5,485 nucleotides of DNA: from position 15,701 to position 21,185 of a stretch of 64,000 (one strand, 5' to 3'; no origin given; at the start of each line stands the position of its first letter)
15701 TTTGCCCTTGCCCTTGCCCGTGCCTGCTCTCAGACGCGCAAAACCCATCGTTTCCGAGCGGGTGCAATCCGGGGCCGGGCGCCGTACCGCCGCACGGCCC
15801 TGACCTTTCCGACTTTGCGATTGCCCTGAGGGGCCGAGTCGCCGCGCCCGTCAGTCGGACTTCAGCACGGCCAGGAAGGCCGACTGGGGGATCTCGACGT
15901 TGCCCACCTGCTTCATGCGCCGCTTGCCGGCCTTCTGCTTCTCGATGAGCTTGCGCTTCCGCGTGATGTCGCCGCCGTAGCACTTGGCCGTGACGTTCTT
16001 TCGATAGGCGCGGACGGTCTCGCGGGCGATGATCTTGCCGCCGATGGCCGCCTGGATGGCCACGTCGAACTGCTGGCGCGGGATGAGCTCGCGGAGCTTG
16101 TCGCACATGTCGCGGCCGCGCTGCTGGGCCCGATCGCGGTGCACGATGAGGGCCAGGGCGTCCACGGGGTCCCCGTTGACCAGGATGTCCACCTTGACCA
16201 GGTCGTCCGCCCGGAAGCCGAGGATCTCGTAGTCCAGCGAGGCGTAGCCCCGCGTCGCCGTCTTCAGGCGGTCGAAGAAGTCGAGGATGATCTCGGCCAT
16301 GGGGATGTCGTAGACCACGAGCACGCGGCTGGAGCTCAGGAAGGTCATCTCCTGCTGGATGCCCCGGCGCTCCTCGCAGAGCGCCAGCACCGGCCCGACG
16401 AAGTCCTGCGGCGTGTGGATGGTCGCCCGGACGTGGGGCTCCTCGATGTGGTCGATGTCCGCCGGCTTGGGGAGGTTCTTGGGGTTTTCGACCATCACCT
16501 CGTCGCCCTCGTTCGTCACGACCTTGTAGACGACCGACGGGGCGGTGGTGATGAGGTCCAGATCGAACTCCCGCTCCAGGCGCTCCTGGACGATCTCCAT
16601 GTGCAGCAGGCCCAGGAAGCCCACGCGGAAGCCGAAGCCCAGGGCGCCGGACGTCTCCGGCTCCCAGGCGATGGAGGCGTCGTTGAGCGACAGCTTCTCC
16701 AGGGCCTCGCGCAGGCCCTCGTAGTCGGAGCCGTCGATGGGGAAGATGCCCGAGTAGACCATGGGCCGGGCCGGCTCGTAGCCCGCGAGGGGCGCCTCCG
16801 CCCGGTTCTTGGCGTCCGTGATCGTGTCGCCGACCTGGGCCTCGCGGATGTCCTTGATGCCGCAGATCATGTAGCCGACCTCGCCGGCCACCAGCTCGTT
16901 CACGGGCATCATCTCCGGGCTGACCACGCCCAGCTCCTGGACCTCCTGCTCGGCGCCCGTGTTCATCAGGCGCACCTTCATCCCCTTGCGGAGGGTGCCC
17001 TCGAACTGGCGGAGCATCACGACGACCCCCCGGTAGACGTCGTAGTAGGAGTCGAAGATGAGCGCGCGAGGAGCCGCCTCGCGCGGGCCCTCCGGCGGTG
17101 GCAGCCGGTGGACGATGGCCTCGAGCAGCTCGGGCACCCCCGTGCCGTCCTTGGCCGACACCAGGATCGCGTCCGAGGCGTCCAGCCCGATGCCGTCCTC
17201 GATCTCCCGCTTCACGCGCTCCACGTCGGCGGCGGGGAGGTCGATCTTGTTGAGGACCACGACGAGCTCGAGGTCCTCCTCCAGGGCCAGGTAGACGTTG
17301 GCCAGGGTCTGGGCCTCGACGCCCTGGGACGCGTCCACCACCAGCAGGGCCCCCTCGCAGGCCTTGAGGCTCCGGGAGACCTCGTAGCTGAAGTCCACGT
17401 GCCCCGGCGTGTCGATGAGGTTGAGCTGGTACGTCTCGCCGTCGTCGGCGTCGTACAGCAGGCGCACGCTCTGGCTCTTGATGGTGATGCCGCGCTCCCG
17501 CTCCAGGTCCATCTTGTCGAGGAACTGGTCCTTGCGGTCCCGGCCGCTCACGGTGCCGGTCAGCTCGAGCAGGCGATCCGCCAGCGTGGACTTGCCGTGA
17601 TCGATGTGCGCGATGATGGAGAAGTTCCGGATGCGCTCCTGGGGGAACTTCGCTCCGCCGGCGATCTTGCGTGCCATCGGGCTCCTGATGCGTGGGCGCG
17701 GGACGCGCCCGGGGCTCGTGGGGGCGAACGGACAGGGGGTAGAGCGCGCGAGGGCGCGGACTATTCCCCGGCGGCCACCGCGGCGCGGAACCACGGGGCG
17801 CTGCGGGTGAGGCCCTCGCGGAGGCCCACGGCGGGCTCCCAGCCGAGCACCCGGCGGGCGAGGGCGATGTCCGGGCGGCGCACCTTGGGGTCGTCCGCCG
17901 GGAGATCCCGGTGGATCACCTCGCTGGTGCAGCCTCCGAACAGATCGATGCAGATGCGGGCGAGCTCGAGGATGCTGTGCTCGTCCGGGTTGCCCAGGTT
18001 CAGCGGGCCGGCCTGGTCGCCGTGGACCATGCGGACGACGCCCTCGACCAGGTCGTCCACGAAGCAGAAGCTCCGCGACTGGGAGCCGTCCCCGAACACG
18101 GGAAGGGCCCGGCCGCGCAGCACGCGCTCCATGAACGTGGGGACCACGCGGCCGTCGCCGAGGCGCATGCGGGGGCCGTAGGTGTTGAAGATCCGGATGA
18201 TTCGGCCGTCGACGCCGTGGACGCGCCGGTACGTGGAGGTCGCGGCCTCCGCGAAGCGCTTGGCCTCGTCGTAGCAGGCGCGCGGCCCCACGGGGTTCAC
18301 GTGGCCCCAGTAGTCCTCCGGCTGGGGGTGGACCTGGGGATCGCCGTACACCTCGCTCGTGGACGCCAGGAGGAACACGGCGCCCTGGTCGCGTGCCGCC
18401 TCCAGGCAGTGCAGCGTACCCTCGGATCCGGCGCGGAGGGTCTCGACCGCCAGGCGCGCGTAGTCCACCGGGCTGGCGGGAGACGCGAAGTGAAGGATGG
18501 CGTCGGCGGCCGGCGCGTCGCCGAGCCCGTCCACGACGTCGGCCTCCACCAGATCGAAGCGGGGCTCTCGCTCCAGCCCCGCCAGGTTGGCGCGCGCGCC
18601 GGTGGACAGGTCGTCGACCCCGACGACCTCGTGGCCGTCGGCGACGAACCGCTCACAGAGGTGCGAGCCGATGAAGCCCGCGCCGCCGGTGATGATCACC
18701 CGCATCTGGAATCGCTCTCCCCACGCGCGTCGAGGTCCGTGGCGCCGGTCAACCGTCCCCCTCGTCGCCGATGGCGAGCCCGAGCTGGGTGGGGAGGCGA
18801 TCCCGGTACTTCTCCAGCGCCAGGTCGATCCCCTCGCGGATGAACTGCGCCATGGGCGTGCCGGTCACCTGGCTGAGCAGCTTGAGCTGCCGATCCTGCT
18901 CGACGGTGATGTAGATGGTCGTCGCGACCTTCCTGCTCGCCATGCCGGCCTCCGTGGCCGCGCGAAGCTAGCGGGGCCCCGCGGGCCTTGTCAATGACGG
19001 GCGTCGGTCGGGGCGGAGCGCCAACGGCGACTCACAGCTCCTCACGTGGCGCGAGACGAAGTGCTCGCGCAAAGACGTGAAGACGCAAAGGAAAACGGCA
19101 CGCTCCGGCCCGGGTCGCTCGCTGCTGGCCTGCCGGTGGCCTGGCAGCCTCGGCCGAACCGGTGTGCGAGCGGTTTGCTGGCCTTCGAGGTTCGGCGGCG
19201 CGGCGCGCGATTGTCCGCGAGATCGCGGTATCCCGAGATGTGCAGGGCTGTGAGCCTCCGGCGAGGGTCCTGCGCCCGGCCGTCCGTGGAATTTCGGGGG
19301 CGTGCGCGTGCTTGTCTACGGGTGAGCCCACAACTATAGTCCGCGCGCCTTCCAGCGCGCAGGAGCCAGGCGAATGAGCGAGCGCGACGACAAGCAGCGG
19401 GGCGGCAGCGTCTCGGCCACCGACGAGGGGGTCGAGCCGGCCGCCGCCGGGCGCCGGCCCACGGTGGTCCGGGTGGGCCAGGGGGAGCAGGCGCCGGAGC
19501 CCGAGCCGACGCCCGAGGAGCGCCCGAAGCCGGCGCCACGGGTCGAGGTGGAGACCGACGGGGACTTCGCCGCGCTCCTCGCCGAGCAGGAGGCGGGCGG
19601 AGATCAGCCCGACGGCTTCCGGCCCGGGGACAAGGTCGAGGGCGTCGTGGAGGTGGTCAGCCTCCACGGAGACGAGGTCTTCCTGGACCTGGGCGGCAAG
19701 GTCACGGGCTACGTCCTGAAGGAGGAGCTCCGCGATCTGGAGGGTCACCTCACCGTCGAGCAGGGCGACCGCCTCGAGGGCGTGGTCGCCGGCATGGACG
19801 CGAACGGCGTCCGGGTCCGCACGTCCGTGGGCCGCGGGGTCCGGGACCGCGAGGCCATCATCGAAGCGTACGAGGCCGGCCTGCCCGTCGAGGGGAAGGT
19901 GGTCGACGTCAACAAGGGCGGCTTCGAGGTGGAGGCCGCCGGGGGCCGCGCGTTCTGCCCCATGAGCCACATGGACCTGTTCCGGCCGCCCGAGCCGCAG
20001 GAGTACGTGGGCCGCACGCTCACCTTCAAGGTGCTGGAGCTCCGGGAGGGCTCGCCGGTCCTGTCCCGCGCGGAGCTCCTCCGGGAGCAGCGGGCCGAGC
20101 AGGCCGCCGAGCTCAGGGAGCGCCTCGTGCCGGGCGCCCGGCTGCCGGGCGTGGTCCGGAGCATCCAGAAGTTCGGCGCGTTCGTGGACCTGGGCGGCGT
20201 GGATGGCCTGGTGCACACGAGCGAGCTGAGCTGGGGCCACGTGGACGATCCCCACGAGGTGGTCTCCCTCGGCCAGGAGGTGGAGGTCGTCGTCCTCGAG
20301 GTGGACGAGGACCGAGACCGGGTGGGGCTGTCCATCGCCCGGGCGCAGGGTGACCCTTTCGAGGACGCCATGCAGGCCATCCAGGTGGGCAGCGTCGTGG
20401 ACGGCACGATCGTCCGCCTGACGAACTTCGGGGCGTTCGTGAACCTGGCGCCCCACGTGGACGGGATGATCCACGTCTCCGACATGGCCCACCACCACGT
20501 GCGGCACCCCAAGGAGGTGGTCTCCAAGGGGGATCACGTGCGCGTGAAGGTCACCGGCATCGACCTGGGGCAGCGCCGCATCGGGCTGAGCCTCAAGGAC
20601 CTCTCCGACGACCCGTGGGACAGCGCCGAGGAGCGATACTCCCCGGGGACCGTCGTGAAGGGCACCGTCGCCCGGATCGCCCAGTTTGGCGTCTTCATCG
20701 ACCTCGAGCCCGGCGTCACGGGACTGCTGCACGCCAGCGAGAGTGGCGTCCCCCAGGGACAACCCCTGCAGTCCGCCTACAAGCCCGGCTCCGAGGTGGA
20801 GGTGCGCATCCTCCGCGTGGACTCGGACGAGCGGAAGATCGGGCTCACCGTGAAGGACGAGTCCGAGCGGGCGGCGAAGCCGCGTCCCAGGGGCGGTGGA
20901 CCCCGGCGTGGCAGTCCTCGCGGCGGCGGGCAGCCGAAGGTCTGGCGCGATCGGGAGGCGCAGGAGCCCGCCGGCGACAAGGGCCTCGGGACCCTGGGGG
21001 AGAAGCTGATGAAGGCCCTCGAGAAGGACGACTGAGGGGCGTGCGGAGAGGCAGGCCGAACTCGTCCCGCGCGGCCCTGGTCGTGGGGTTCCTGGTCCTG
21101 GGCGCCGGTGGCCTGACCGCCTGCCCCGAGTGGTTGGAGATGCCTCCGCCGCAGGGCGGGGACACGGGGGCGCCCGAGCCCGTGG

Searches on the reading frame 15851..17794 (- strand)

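Call 74: search_protein_families(library=ncbifam, proteins=[window:15851-17794:-], max_evalue=1e-8)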
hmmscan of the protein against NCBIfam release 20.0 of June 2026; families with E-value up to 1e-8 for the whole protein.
window:15851-17794:- (647 aa): 33 families (the best 25 are shown)
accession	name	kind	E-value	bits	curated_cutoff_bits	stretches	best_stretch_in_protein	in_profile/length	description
TIGR01393.1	lepA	equivalog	3.1e-298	990.1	533.9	1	54-647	2-595/595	translation elongation factor 4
TIGR01394.1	TypA_BipA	equivalog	4.7e-62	210.1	757.3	1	55-426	1-388/594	translational GTPase TypA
TIGR00490.1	aEF-2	equivalog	8.5e-54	182.8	738.45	2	51-191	15-155/720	elongation factor EF-2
NF012153.1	tet_protect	equivalog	3.6e-51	174.2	775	2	57-202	2-145/614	tetracycline resistance ribosomal protection protein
TIGR00484.1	EF-G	equivalog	4.7e-50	170.5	659.4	2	49-208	4-161/691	elongation factor G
NF009381.0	PRK12740.1-5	subfamily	2.1e-47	161.9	583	2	51-203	5-155/692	elongation factor G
NF009891.0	PRK13351.1-1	equivalog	7.4e-39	133.9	597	2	50-201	4-153/681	elongation factor G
NF001964.0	PRK00741.1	equivalog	2.9e-38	131.6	473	1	54-206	11-165/529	peptide chain release factor 3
NF007583.0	PRK10218.1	equivalog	4.1e-37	127.4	1260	1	53-516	3-461/607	ribosome-dependent GTPase TypA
NF000120.3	47473_otr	exception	4.7e-36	124.6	900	2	57-199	4-144/608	tetracycline resistance ribosomal protection protein Otr(A)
NF033148.1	tet_protect_M_W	exception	6e-34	117.3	1100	1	54-203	2-149/639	TetM/TetW/TetO/TetS family tetracycline resistance ribosomal protection protein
TIGR00503.1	prfC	equivalog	9.4e-30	103.5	466.95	1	53-206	9-164/527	peptide chain release factor 3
NF009379.0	PRK12740.1-3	equivalog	3.3e-29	102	513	2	210-424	253-461/674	elongation factor G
NF009377.1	PRK12740.1-1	equivalog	1.9e-27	96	890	1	52-225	10-183/700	elongation factor G-like protein EF-G2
NF012154.0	tet_protect_Q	exception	1.8e-24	86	1425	1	55-203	3-149/638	tetracycline resistance ribosomal protection protein Tet(Q)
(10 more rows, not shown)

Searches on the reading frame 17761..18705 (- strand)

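Call 17: search_protein_families(library=pfam, proteins=[window:17761-18705:-], max_evalue=0.01)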
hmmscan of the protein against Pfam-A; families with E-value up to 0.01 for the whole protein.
window:17761-18705:- (314 aa): 7 families
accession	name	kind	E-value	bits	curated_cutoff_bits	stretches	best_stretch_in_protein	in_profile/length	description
PF01370.27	Epimerase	-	1.7e-50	172.2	20.9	1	3-231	1-229/240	NAD dependent epimerase/dehydratase family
PF16363.11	GDP_Man_Dehyd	-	7.3e-47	160.9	27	1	4-300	1-330/332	GDP-mannose 4,6 dehydratase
PF04321.23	RmlD_sub_bind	-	4.1e-09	36.4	27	1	1-260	1-235/287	RmlD substrate binding domain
PF01073.25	3Beta_HSD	-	4e-07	29.8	22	1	4-178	1-184/280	3-beta hydroxysteroid dehydrogenase/isomerase family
PF02719.21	Polysacc_synt_2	-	0.00015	21.5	20.2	0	140-258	133-249/293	Polysaccharide biosynthesis protein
PF00106.31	adh_short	-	0.00049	20.1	26.6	1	3-58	3-59/195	short chain dehydrogenase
PF07993.18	NAD_binding_4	-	0.00055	19.6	20.1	0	68-175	90-207/258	Male sterility protein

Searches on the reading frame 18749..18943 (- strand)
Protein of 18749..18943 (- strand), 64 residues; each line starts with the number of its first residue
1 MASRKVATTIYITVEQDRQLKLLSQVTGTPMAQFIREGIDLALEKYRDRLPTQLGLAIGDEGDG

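Call 17: search_protein_families(library=pfam, proteins=[window:18749-18943:-], max_evalue=0.01)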
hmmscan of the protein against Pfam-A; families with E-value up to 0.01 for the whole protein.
window:18749-18943:- (64 aa): 4 families
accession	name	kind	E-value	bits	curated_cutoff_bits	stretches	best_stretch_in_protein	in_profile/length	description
PF12651.13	RHH_3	-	1.9e-09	37.8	21.6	1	5-47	2-44/44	Ribbon-helix-helix domain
PF20605.4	Antitox_RHH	-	0.003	18.1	27.2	1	14-47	13-46/50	Antitoxin-like ribbon-helix-helix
PF25775.1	CC_STIL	-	0.006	17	22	1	14-23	8-17/29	STIL coiled coil region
PF01402.27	RHH_1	-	0.0081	16.5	20.5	0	8-45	2-39/39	Ribbon-helix-helix protein, copG family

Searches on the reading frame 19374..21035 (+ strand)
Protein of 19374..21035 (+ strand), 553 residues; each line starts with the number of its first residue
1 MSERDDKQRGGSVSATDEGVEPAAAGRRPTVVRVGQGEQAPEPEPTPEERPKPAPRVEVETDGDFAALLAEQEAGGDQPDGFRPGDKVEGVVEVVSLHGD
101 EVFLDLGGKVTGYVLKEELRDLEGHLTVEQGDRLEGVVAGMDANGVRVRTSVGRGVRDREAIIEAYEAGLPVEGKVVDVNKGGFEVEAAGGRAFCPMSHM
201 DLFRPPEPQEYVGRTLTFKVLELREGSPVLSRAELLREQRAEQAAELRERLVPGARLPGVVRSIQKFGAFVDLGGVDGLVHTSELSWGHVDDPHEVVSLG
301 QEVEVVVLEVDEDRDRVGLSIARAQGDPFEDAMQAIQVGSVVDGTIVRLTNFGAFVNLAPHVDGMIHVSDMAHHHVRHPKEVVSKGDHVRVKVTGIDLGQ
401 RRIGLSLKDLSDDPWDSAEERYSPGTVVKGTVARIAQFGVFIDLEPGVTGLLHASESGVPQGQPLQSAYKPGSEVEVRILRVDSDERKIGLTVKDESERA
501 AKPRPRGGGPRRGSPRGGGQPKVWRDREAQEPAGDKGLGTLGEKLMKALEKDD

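Call 17: search_protein_families(library=pfam, proteins=[window:19374-21035:+], max_evalue=0.01)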
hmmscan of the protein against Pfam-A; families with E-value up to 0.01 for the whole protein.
window:19374-21035:+ (553 aa): 7 families
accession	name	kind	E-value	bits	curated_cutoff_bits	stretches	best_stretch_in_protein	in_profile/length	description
PF00575.29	S1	-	2.3e-71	236.6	22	4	254-321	5-73/74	S1 RNA binding domain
PF23459.1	S1_RRP5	-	4.5e-22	78.8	27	3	337-407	2-72/72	RRP5 S1 domain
PF21710.3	Spt6_S1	-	1.2e-13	51.6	27.5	1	334-408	12-87/91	Spt6, S1/OB domain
PF13509.12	S1_2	-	3.1e-06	27.6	21.8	0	425-457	2-34/61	S1 domain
PF24685.1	OB_RRP5_4th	-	1.1e-05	25.8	31.5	0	336-396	6-71/92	RRP5 OB-fold domain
PF02599.21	CsrA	-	0.00037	20.8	27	0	294-319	9-34/53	Global regulator protein family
PF18614.7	RNase_II_C_S1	-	0.0044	17.3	26.6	0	468-493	33-58/59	RNase II-type exonuclease C-terminal S1 domain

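Call 20: find_encoding_contigs(protein=window:19374-21035:+, flank=3000, max_places=10)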
Protein window:19374-21035:+ (553 aa): no gene with exactly this product is on record in the collection.

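Call 22: find_homologous_proteins(query=window:19374-21035:+, max_evalue=1e-100)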
Query window:19374-21035:+ (553 aa): 749 proteins with E <= 1e-100 among 8000 candidates; the best 120 are listed.
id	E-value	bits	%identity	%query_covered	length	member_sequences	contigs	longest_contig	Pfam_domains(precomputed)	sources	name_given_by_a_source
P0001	0.0e+0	1211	100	100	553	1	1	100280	PF00575.30,PF23459.2,PF13509.13,PF24685.2,PF21710.4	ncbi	ncbi:MAG: S1 RNA-binding domain-containing protein [Myxococcota bacterium]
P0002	1.8e-200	686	59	98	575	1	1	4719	PF00575.30,PF23459.2,PF13509.13,PF21710.4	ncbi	-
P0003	2.5e-200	685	59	99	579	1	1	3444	PF00575.30,PF23459.2,PF13509.13,PF21710.4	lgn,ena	-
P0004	1.4e-198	679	62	90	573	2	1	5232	PF00575.30,PF23459.2,PF13509.13,PF21710.4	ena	-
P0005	1.1e-186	640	56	98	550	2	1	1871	PF00575.30,PF23459.2,PF21710.4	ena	-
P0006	7.6e-185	634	56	98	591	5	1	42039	PF00575.30,PF23459.2,PF13509.13,PF21710.4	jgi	jgi:small subunit ribosomal protein S1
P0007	2.4e-184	632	56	97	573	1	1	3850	PF00575.30,PF23459.2,PF21710.4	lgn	-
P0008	4.5e-184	631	57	95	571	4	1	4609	PF00575.30,PF23459.2,PF13509.13,PF24685.2,PF21710.4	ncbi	ncbi:MAG: S1 RNA-binding domain-containing protein [Myxococcota bacterium]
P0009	5.5e-180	618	59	89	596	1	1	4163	PF00575.30,PF23459.2,PF21710.4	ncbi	-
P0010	5.2e-178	611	64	76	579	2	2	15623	PF00575.30,PF23459.2,PF13509.13,PF21710.4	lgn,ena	-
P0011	5.5e-173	595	52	99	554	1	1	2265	PF00575.30,PF23459.2,PF13509.13,PF18614.8,PF21710.4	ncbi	-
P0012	1.3e-172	594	58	86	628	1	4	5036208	PF00575.30,PF23459.2,PF13509.13,PF21710.4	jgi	-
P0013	1.9e-172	593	55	90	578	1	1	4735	PF00575.30,PF23459.2,PF13509.13,PF21710.4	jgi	jgi:small subunit ribosomal protein S1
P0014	8.1e-170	584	54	96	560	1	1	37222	PF00575.30,PF23459.2,PF13509.13,PF21710.4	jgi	jgi:small subunit ribosomal protein S1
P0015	9.0e-170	584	57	89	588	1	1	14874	PF00575.30,PF23459.2,PF18614.8,PF21710.4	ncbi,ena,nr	ncbi:MAG: 30S ribosomal protein S1 [Deltaproteobacteria bacterium HGW-Deltaproteobacteria-14]|nr:MAG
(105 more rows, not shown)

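Call 23: find_encoding_contigs(protein=P0001, flank=10000, max_places=5)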
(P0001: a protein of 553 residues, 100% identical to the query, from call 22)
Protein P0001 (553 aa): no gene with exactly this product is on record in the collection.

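Call 43: find_encoding_contigs(protein=P0012, flank=10000, max_places=2)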
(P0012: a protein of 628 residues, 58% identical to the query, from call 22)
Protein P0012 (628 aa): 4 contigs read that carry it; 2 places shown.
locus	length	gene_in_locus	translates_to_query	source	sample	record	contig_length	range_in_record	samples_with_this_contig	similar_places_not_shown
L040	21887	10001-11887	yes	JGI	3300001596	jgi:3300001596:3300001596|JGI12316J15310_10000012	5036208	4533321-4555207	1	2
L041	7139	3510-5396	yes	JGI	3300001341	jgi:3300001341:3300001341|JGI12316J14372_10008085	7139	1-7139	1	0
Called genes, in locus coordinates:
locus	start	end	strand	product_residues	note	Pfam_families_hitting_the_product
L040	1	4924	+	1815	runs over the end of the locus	PF00515:TPR_1 (faint), PF07719:TPR_2 (faint), PF13428:TPR_14 (faint), PF13176:TPR_7 (faint), PF13181:TPR_8 (faint), PF13424:TPR_12 (faint), PF13432:TPR_16 (weak), PF14559:TPR_19 (weak), +5 more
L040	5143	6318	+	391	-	-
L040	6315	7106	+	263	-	-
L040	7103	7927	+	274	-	-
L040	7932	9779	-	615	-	PF00009:GTP_EFTU, PF01926:MMR_HSR1 (faint), PF22042:EF-G_D2 (faint), PF03144:GTP_EFTU_D2, PF14492:EFG_III (faint), PF00679:EFG_C, PF06421:LepA_C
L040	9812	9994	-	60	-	PF12651:RHH_3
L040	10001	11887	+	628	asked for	PF21710:Spt6_S1 (faint), PF00575:S1, PF13509:S1_2 (faint), PF00575:S1, PF23459:S1_RRP5 (weak), PF00575:S1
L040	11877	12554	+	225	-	-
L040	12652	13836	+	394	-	PF10502:Peptidase_S26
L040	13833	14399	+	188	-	PF00156:Pribosyltran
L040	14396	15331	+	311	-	PF02729:OTCace_N, PF00185:OTCace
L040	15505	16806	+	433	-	PF01979:Amidohydro_1, PF12890:DHOase, PF07969:Amidohydro_3 (weak)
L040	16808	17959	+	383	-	PF00988:CPSase_sm_chain, PF00117:GATase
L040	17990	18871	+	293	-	PF00892:EamA, PF03151:TPT (faint), PF00892:EamA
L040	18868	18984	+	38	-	-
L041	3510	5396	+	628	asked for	PF21710:Spt6_S1 (faint), PF00575:S1, PF13509:S1_2 (faint), PF00575:S1, PF23459:S1_RRP5 (weak), PF00575:S1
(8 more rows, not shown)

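Call 44: find_encoding_contigs(protein=P0006, flank=10000, max_places=2)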
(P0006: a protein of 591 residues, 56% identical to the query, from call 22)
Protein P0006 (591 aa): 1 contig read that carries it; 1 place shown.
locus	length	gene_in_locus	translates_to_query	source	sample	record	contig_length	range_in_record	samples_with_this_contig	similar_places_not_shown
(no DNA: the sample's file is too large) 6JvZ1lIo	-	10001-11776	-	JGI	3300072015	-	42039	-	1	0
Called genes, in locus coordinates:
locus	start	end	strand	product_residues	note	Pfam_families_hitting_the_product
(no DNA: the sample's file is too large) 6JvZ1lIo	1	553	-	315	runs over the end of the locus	PF02628:COX15-CtaA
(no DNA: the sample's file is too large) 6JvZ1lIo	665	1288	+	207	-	PF01300:Sua5_yciO_yrdC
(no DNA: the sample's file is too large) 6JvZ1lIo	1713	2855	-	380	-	PF00988:CPSase_sm_chain, PF00117:GATase, PF07722:Peptidase_C26 (weak)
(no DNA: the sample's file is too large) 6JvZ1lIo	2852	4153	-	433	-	PF01979:Amidohydro_1, PF12890:DHOase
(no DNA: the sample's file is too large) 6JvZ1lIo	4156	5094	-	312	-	PF02729:OTCace_N, PF00185:OTCace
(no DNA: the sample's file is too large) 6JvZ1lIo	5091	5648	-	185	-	PF00156:Pribosyltran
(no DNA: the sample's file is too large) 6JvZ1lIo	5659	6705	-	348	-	PF10502:Peptidase_S26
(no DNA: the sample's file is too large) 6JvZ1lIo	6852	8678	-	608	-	PF00009:GTP_EFTU, PF01926:MMR_HSR1 (faint), PF03144:GTP_EFTU_D2, PF00679:EFG_C, PF06421:LepA_C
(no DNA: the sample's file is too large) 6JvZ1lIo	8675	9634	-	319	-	PF01073:3Beta_HSD, PF01370:Epimerase, PF07993:NAD_binding_4 (faint), PF16363:GDP_Man_Dehyd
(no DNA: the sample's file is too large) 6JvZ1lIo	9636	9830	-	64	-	PF12651:RHH_3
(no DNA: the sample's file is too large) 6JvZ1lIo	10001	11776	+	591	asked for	PF13509:S1_2 (faint), PF00575:S1, PF23459:S1_RRP5 (weak), PF00575:S1, PF21710:Spt6_S1 (weak), PF23459:S1_RRP5 (weak), PF00575:S1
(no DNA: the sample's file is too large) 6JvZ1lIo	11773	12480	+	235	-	-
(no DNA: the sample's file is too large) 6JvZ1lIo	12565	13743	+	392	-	PF00108:Thiolase_N, PF00109:ketoacyl-synt (faint), PF02803:Thiolase_C, PF22691:Thiolase_C_1 (faint)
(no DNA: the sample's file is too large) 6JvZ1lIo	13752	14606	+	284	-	PF02737:3HCDH_N, PF00725:3HCDH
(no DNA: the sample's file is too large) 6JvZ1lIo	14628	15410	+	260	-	PF00378:ECH_1, PF16113:ECH_2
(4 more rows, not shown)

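Call 79: list_cluster_members(proteins=[P0001])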
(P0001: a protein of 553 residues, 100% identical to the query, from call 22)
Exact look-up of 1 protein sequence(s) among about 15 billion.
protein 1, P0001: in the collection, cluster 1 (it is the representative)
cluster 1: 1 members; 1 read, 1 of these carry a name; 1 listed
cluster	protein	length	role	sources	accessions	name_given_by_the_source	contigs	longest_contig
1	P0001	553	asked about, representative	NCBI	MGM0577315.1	MAG: S1 RNA-binding domain-containing protein [Myxococcota bacterium]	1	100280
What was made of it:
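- Tried and rejected: Only the protein accession MGM0577315.1 was recovered (call 79).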

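Call 86: find_encoding_contigs(protein=P0010, flank=4000, max_places=2)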
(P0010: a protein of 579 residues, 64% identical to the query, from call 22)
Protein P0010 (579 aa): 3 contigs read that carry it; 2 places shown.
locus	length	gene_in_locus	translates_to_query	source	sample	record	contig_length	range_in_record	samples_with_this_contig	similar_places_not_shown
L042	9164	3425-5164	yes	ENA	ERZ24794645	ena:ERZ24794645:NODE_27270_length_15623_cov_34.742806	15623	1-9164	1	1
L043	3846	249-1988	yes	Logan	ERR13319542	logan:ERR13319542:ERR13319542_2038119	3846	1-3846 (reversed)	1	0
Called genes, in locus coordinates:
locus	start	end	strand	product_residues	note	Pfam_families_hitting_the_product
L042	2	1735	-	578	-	?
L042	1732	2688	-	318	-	PF01073:3Beta_HSD (weak), PF01370:Epimerase, PF04321:RmlD_sub_bind, PF16363:GDP_Man_Dehyd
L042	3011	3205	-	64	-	PF12651:RHH_3 (weak)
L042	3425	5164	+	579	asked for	PF21710:Spt6_S1 (faint), PF00575:S1, PF13509:S1_2 (faint), PF23459:S1_RRP5, PF00575:S1, PF23459:S1_RRP5 (weak), PF00575:S1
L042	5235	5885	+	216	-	-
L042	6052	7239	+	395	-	PF00108:Thiolase_N, PF02803:Thiolase_C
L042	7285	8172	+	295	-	PF02737:3HCDH_N, PF00725:3HCDH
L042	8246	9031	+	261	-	PF00378:ECH_1, PF16113:ECH_2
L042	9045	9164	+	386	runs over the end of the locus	PF02771:Acyl-CoA_dh_N, PF02770:Acyl-CoA_dh_M, PF00441:Acyl-CoA_dh_1, PF08028:Acyl-CoA_dh_2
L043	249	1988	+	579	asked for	PF21710:Spt6_S1 (faint), PF00575:S1, PF13509:S1_2 (faint), PF23459:S1_RRP5, PF00575:S1, PF23459:S1_RRP5 (weak), PF00575:S1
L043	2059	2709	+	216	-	-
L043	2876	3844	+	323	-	?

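Call 87: find_encoding_contigs(protein=P0004, flank=4000, max_places=2)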
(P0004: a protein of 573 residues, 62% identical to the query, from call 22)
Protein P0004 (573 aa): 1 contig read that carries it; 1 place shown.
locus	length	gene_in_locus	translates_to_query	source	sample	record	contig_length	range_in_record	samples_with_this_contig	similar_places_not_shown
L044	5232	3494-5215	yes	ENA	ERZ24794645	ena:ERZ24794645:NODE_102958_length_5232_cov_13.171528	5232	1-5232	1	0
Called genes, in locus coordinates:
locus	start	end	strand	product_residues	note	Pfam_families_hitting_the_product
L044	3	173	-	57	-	?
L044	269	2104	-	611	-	PF00009:GTP_EFTU, PF03144:GTP_EFTU_D2, PF00679:EFG_C, PF06421:LepA_C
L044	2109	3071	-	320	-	PF01073:3Beta_HSD, PF01370:Epimerase, PF02719:Polysacc_synt_2 (faint), PF04321:RmlD_sub_bind, PF16363:GDP_Man_Dehyd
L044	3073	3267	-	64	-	PF12651:RHH_3, PF20605:Antitox_RHH (weak)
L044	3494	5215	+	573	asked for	PF13509:S1_2 (faint), PF21710:Spt6_S1 (faint), PF23459:S1_RRP5 (faint), PF00575:S1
